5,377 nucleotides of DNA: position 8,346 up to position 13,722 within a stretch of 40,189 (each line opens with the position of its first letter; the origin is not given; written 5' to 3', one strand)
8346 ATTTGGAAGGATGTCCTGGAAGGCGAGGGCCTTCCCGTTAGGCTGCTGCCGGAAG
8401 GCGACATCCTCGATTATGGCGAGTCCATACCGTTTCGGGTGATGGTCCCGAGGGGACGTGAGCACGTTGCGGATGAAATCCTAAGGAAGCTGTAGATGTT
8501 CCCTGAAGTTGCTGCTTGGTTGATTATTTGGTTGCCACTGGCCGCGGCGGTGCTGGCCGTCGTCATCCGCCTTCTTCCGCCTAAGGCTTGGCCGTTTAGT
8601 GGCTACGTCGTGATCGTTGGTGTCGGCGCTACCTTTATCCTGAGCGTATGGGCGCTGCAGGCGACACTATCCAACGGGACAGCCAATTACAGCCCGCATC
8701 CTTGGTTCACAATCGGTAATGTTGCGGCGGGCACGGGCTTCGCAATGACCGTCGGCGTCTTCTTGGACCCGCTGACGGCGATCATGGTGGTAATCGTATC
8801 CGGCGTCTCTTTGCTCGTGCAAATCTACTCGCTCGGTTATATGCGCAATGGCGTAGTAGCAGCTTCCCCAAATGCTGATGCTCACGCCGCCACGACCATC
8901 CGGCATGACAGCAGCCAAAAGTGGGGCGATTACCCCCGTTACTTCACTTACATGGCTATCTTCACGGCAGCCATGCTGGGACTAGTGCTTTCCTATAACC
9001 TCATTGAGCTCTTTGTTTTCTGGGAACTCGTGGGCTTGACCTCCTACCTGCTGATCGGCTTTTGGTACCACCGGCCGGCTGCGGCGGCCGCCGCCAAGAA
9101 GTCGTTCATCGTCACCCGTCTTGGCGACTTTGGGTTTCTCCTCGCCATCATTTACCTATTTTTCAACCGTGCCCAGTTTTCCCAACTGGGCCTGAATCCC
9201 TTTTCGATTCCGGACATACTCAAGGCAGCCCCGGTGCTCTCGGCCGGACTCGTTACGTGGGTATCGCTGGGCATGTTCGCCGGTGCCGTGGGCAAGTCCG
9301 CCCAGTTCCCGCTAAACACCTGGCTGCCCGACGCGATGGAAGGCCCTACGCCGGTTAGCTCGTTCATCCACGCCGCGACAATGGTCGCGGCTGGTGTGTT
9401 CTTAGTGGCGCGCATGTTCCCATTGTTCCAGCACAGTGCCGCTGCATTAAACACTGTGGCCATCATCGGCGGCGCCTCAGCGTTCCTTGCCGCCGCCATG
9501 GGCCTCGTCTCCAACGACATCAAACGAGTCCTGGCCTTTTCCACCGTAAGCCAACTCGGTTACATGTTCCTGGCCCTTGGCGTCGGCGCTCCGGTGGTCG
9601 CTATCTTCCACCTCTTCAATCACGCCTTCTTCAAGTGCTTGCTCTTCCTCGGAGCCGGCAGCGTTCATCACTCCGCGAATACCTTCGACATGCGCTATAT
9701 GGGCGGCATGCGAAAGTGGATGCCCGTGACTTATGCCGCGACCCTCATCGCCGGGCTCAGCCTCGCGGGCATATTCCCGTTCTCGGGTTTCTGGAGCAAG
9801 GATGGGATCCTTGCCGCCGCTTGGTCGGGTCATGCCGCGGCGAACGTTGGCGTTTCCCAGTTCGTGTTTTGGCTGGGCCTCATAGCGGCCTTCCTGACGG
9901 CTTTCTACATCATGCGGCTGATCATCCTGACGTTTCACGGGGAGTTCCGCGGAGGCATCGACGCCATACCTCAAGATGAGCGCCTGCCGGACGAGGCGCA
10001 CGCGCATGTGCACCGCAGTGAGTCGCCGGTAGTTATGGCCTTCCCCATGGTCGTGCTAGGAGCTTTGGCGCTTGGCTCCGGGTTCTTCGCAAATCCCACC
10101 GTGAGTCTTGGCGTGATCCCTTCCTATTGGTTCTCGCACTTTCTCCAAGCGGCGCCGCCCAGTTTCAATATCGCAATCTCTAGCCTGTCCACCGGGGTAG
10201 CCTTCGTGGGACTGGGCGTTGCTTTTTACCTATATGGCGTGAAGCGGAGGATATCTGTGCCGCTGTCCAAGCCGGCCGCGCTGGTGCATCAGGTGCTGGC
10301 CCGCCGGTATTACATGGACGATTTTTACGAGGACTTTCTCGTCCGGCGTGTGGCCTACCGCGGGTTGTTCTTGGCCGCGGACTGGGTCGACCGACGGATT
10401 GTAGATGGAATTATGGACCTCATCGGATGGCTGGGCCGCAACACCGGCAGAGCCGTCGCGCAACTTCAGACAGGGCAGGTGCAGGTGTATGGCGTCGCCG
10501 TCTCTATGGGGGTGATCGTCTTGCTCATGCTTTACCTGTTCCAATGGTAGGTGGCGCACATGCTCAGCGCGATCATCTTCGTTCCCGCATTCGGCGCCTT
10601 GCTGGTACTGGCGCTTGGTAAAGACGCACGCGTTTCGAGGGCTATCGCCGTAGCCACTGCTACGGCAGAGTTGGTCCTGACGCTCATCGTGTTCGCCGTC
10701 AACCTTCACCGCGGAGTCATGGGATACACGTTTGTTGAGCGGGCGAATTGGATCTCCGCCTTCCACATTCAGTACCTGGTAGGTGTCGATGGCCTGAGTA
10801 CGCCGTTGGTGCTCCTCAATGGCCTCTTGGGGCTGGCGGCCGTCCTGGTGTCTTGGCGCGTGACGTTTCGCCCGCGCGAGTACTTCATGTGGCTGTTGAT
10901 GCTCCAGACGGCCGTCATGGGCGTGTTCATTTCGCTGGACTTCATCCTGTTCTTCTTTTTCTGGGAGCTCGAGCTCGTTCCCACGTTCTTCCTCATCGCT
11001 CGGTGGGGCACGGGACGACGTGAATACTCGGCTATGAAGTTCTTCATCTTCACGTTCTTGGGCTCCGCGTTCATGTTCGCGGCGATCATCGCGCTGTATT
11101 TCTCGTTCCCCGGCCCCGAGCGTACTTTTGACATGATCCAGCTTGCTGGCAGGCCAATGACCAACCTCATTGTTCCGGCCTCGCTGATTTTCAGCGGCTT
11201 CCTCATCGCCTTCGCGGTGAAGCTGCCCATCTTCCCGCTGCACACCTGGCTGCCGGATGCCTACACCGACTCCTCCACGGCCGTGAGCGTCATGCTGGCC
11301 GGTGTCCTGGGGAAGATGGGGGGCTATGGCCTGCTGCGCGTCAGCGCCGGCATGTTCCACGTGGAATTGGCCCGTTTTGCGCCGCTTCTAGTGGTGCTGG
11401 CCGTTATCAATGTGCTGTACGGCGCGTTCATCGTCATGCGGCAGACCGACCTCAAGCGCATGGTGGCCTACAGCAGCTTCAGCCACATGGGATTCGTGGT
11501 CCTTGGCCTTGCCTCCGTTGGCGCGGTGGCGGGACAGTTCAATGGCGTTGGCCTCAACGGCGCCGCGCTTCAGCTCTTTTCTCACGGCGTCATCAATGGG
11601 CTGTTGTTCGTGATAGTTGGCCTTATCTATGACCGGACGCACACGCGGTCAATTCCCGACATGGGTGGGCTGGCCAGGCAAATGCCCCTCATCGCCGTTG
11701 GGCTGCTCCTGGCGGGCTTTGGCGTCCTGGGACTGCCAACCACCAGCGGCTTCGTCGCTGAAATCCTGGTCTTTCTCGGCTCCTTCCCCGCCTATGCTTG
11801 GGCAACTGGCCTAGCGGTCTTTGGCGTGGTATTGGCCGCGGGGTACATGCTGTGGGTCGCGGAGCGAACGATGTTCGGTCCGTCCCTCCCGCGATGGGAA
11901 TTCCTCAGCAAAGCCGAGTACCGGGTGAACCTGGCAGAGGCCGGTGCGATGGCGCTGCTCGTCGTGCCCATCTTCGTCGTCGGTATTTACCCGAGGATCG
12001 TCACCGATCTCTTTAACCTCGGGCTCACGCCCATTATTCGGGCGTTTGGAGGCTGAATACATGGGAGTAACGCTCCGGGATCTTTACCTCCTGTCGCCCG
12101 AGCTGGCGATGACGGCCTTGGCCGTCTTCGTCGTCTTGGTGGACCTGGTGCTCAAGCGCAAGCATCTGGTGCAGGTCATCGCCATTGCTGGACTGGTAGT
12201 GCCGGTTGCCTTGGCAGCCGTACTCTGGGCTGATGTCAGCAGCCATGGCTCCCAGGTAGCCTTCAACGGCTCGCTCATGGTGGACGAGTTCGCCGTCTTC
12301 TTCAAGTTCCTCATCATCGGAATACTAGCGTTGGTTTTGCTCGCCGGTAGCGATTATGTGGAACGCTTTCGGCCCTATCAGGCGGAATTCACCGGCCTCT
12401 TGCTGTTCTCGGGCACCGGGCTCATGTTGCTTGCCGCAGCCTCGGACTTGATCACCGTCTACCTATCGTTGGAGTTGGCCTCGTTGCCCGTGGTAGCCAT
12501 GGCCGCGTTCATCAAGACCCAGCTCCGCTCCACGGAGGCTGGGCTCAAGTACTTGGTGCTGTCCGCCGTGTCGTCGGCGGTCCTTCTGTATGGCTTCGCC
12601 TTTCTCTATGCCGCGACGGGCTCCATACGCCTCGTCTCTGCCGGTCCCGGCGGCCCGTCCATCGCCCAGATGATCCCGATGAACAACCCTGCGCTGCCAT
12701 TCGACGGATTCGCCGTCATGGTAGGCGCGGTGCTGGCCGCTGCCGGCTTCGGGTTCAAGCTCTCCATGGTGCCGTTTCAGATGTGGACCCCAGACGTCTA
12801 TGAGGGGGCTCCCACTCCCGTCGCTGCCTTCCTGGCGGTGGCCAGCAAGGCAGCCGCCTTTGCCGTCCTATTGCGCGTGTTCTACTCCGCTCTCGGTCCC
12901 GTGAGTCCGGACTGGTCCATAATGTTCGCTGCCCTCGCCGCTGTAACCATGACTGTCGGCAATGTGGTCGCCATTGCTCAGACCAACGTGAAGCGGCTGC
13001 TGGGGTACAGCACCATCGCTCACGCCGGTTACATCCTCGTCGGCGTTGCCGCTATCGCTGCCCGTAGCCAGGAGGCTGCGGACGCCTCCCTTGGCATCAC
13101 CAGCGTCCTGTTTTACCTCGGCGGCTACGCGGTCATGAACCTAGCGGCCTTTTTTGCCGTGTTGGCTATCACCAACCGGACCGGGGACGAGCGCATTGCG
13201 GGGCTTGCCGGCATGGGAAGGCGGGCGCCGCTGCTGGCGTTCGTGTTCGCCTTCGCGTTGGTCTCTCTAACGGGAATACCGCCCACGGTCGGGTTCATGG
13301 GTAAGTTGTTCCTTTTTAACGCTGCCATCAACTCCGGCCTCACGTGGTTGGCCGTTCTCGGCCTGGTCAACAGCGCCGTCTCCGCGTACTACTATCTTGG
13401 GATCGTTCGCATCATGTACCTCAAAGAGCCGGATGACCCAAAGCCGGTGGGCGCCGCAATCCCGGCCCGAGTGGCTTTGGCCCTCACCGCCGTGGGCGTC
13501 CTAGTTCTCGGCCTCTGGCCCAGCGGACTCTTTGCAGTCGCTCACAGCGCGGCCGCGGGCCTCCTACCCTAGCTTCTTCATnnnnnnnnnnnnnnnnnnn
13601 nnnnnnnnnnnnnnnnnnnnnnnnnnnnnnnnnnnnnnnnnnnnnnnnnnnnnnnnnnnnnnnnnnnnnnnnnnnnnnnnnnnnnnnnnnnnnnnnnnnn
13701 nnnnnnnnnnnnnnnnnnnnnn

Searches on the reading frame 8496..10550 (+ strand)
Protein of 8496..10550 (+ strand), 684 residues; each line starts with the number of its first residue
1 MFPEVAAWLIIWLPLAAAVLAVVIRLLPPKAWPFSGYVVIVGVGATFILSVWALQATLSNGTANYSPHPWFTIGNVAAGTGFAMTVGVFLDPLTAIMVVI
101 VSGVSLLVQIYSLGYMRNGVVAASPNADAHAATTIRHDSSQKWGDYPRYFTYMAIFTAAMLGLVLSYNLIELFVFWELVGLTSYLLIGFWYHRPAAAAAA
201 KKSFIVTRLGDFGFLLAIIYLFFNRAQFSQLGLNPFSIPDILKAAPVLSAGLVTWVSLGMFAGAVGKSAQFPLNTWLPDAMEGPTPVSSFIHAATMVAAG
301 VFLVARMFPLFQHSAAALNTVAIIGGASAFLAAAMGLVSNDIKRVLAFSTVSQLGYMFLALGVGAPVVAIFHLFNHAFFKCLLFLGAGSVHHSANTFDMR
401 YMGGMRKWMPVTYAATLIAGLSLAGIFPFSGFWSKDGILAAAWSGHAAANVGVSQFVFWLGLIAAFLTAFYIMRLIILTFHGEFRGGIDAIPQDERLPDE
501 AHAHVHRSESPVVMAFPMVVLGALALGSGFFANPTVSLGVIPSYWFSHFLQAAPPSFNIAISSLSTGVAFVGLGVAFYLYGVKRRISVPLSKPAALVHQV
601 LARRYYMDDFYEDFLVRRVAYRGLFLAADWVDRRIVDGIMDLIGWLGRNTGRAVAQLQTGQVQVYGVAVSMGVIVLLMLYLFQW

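Call 39: search_protein_families(library=pfam, proteins=[window:8496-10550:+], max_evalue=0.001)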
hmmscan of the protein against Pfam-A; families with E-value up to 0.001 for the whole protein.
window:8496-10550:+ (684 aa): 2 families
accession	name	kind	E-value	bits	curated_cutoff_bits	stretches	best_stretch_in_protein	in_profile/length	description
PF00361.26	Proton_antipo_M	-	1.6e-73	248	21.5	1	166-452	1-285/294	NADH:quinone oxidoreductase/Mrp antiporter, TM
PF00662.26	Proton_antipo_N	-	4.5e-13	49.3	24.5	1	81-117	6-42/51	NADH-Ubiquinone oxidoreductase (complex I), chain 5 N-terminus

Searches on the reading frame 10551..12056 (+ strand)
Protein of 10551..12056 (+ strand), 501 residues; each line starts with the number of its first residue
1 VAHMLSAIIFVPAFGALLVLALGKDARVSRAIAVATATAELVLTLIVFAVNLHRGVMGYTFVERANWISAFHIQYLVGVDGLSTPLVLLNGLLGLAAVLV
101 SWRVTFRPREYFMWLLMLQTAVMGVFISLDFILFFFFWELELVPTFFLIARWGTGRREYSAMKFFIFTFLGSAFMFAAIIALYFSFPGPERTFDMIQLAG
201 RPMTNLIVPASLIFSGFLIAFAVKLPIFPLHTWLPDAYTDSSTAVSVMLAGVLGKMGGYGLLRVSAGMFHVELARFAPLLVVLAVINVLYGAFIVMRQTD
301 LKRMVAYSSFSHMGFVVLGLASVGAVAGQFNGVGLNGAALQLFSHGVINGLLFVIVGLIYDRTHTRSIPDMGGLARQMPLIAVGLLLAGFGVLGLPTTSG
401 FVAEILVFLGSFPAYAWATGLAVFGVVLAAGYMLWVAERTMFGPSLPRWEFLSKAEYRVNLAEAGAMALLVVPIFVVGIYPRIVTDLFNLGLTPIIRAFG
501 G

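Call 39: search_protein_families(library=pfam, proteins=[window:10551-12056:+], max_evalue=0.001)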
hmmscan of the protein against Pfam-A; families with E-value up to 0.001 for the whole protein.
window:10551-12056:+ (501 aa): 1 family
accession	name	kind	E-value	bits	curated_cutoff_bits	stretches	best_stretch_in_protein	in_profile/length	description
PF00361.26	Proton_antipo_M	-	4.9e-66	223.4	21.5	1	128-428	1-293/294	NADH:quinone oxidoreductase/Mrp antiporter, TM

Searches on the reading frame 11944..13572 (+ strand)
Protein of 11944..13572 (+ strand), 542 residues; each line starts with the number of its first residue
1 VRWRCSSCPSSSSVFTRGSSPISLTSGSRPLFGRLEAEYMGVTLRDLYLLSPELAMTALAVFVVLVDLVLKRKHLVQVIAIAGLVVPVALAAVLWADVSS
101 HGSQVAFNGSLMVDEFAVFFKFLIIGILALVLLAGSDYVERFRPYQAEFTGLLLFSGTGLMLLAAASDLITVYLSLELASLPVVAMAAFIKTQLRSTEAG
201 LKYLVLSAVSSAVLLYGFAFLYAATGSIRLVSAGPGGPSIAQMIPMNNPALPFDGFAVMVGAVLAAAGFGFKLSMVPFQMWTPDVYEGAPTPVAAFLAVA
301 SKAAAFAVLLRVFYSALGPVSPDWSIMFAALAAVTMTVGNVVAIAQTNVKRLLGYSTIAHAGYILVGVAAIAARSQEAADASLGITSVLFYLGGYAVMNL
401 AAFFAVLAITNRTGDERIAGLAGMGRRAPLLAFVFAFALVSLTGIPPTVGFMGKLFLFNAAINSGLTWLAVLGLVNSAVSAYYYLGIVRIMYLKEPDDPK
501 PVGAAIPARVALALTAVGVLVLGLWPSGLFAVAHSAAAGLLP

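Call 11: search_protein_families(library=pfam, proteins=[window:11944-13572:+], max_evalue=0.1)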
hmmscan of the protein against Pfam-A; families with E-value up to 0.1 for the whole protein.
window:11944-13572:+ (542 aa): 2 families
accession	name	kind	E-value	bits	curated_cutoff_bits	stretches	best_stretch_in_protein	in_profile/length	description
PF00361.26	Proton_antipo_M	-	5.7e-66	223.1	21.5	1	166-478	1-292/294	NADH:quinone oxidoreductase/Mrp antiporter, TM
PF20163.3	DUF6536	-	0.08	13.1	23.7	1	73-139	3-73/154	Family of unknown function (DUF6536)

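Call 16: find_homologous_proteins(query=window:12076-13572:+, max_evalue=1e-50)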
Query window:12076-13572:+ (498 aa): 5853 proteins with E <= 1e-50 among 8000 candidates; the best 120 are listed.
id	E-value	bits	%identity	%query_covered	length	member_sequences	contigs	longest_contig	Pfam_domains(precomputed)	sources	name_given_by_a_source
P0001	0.0e+0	1017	100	100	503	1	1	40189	PF00361.26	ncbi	-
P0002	2.4e-229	780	75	100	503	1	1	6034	PF00361.26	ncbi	ncbi:MAG: NADH-quinone oxidoreductase subunit N [Dehalococcoidia bacterium]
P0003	7.7e-221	752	72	100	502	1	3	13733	PF00361.26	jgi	jgi:NADH-quinone oxidoreductase subunit N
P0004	8.3e-215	732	70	100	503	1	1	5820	PF00361.26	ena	-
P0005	1.4e-212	725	71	100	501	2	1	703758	PF00361.26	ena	-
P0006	5.9e-212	723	71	100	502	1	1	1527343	PF00361.26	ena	-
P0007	7.8e-211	719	69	100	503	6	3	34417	PF00361.26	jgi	jgi:NADH-quinone oxidoreductase subunit N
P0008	6.4e-210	716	69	100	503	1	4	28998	PF00361.26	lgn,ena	-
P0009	6.7e-210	716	70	100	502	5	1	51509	PF00361.26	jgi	-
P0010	1.4e-208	712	71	97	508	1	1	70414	PF00361.26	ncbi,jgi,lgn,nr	ncbi:MAG: NADH-quinone oxidoreductase subunit N [SAR202 cluster bacterium]|nr:NADH-quinone oxidoredu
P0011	2.0e-206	705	68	100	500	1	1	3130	PF00361.26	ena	-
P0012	2.5e-206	704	68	100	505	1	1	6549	PF00361.26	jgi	jgi:NADH-quinone oxidoreductase subunit N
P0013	1.7e-205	702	68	100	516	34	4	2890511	PF00361.26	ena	-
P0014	3.3e-205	701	69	100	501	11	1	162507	PF00361.26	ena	-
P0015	4.2e-203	694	68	100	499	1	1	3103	PF00361.26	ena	-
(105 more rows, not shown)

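Call 17: find_encoding_contigs(protein=P0001, flank=3000, max_places=3)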
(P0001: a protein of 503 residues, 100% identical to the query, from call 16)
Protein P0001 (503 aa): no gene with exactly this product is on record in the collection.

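Call 18: find_encoding_contigs(protein=P0002, flank=6000, max_places=3)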
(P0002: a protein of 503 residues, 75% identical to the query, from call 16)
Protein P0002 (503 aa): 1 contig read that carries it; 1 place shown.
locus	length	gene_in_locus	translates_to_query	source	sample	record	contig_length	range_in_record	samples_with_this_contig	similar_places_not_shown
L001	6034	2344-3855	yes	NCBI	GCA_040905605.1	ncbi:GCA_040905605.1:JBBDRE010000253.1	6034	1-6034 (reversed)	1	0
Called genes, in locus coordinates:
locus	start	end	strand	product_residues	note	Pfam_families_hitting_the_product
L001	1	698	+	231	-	?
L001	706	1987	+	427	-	PF00361:Proton_antipo_M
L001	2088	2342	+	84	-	-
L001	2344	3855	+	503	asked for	PF00361:Proton_antipo_M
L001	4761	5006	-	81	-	-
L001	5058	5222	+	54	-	-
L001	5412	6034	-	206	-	?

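Call 19: find_encoding_contigs(protein=P0003, flank=6000, max_places=3)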
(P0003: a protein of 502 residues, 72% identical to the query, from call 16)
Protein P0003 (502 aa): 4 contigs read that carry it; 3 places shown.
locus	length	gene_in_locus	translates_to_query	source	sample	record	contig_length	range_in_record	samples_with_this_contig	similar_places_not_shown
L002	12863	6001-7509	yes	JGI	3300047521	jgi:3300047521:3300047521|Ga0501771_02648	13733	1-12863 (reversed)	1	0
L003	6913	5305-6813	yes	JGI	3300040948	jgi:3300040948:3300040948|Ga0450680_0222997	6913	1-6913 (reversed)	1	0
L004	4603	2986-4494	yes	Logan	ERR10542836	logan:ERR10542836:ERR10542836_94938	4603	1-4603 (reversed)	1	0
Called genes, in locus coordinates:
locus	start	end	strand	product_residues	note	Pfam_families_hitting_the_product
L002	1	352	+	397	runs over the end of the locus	PF00146:NADHdh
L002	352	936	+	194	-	PF13183:Fer4_8 (faint), PF13534:Fer4_17 (faint), PF12838:Fer4_7, PF14697:Fer4_21 (faint), PF25160:LdpA_Fe-S-bd (faint), PF13187:Fer4_9, PF13237:Fer4_10, PF00037:Fer4, +5 more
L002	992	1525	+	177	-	PF00499:Oxidored_q3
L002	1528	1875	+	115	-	PF00420:Oxidored_q2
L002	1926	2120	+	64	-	-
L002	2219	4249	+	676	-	PF00662:Proton_antipo_N, PF00361:Proton_antipo_M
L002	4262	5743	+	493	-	PF00361:Proton_antipo_M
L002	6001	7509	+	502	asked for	PF00361:Proton_antipo_M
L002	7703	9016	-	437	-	PF00355:Rieske, PF19301:LigXa_C (weak)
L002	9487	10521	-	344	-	PF02581:TMP-TENI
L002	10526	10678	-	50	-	-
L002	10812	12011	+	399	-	PF01321:Creatinase_N, PF00557:Peptidase_M24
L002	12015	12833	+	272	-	PF00106:adh_short, PF13561:adh_short_C2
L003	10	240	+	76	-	-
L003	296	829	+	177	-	PF00499:Oxidored_q3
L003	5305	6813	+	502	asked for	PF00361:Proton_antipo_M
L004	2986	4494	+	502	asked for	PF00361:Proton_antipo_M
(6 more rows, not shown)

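Call 40: find_encoding_contigs(protein=P0005, flank=8000, max_places=2)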
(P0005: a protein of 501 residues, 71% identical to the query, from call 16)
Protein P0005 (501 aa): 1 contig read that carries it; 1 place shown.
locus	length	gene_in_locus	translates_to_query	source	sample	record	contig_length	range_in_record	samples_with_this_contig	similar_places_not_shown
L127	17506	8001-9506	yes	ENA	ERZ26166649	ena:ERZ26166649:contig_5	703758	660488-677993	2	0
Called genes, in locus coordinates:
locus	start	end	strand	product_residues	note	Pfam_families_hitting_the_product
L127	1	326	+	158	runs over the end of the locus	PF00329:Complex1_30kDa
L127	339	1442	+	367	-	PF00346:Complex1_49kDa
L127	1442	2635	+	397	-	PF00146:NADHdh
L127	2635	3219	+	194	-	PF13183:Fer4_8 (faint), PF13484:Fer4_16 (faint), PF13534:Fer4_17 (faint), PF00037:Fer4 (weak), PF12838:Fer4_7, PF13187:Fer4_9, PF13237:Fer4_10, PF00037:Fer4, +6 more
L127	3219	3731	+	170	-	PF00499:Oxidored_q3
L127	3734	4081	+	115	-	PF00420:Oxidored_q2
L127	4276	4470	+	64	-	-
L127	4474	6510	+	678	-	PF00662:Proton_antipo_N, PF00361:Proton_antipo_M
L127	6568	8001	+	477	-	PF00361:Proton_antipo_M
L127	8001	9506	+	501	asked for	PF00361:Proton_antipo_M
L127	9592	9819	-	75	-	-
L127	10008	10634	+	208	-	-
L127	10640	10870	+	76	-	-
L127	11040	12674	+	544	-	PF09378:HAS-barrel (weak), PF01935:DUF87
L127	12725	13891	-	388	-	PF13784:Fic_N, PF02661:Fic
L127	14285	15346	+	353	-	PF02812:ELFV_dehydrog_N, PF00208:ELFV_dehydrog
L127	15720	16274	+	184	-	PF00196:GerE, PF08281:Sigma70_r4_2 (weak)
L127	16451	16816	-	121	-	PF06262:Zincin_1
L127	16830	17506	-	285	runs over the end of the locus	PF01261:AP_endonuc_2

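Call 41: find_encoding_contigs(protein=P0006, flank=8000, max_places=2)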
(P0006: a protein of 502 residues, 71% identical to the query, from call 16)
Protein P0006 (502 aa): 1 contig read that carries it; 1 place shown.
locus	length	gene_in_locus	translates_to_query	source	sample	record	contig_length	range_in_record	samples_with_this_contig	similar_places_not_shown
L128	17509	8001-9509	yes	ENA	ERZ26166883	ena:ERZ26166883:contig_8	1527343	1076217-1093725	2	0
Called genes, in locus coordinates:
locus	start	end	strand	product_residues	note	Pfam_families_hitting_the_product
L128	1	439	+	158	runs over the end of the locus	PF00329:Complex1_30kDa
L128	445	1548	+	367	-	PF00346:Complex1_49kDa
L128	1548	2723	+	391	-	PF00146:NADHdh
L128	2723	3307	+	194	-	PF13183:Fer4_8 (faint), PF12838:Fer4_7, PF13484:Fer4_16 (faint), PF13534:Fer4_17 (faint), PF00037:Fer4 (weak), PF13237:Fer4_10, PF13187:Fer4_9, PF00037:Fer4, +6 more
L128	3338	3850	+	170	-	PF00499:Oxidored_q3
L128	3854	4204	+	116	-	PF00420:Oxidored_q2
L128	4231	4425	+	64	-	-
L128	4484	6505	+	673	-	PF00662:Proton_antipo_N, PF00361:Proton_antipo_M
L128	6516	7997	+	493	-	PF00361:Proton_antipo_M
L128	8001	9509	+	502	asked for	PF00361:Proton_antipo_M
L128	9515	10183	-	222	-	PF02826:2-Hacid_dh_C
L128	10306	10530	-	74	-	-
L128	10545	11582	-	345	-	PF02581:TMP-TENI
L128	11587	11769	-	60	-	-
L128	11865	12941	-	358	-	PF04151:PPC (weak)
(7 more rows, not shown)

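Call 42: find_encoding_contigs(protein=P0010, flank=8000, max_places=2)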
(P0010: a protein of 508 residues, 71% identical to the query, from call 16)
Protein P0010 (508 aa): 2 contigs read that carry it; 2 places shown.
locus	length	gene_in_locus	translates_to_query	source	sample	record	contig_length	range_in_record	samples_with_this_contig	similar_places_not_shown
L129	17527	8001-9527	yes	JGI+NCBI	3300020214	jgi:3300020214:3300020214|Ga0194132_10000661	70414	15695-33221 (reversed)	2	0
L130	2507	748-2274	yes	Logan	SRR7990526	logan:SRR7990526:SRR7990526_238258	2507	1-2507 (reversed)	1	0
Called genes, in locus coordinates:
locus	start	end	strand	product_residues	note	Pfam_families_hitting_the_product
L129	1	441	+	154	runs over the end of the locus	PF00329:Complex1_30kDa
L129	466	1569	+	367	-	PF00346:Complex1_49kDa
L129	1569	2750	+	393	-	PF00146:NADHdh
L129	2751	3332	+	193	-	PF13183:Fer4_8 (faint), PF25160:LdpA_Fe-S-bd (faint), PF00037:Fer4 (weak), PF12838:Fer4_7, PF13187:Fer4_9, PF13237:Fer4_10, PF13484:Fer4_16 (weak), PF00037:Fer4, +5 more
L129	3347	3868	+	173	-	PF00499:Oxidored_q3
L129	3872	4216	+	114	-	PF00420:Oxidored_q2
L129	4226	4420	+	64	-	-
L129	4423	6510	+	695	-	PF00662:Proton_antipo_N, PF00361:Proton_antipo_M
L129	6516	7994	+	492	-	PF00361:Proton_antipo_M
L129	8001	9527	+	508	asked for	PF00361:Proton_antipo_M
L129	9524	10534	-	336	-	PF00389:2-Hacid_dh, PF02826:2-Hacid_dh_C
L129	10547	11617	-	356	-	PF02581:TMP-TENI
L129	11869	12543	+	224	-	PF02353:CMAS (weak), PF07021:MetW (weak), PF13489:Methyltransf_23, PF13847:Methyltransf_31, PF08241:Methyltransf_11, PF08242:Methyltransf_12, PF13649:Methyltransf_25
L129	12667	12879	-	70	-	PF02021:UPF0102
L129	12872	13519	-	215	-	PF01351:RNase_HII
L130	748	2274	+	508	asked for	PF00361:Proton_antipo_M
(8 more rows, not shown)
